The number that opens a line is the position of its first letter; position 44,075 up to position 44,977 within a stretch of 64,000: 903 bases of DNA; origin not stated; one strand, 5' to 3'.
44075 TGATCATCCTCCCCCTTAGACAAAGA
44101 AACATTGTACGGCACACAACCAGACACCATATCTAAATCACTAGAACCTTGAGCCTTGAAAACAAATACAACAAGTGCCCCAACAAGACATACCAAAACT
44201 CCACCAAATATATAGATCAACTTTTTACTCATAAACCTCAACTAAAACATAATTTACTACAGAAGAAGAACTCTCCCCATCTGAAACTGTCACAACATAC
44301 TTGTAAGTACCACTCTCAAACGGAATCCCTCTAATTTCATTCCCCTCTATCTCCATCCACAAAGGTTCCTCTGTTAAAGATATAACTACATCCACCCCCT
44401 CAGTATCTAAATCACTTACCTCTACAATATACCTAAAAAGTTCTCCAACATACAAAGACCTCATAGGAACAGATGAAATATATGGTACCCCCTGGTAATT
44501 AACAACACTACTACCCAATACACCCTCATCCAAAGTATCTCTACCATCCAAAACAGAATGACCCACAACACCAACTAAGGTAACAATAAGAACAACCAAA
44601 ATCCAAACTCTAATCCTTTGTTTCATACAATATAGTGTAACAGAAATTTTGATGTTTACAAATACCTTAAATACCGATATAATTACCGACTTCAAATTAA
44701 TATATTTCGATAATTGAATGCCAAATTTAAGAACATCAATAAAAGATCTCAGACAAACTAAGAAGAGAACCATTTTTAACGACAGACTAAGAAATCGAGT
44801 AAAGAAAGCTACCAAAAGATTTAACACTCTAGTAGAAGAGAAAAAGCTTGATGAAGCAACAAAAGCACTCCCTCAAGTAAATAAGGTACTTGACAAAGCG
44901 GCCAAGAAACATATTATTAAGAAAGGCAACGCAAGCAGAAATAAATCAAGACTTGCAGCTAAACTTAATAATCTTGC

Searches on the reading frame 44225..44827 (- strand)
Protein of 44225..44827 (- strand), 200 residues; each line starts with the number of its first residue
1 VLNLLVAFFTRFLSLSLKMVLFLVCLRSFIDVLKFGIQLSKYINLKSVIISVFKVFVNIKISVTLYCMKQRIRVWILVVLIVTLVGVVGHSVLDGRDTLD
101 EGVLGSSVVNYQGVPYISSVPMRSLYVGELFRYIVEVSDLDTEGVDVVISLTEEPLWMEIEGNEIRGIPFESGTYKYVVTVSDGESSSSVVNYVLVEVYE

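Call 8: search_protein_families(library=pfam, proteins=[window:44225-44827:-], max_evalue=0.001)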
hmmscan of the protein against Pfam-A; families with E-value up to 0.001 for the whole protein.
window:44225-44827:- (200 aa): 1 family
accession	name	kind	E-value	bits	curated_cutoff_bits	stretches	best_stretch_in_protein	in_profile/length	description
PF05345.18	He_PIG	-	0.00026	21.8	24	1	120-195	8-93/96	Putative Ig domain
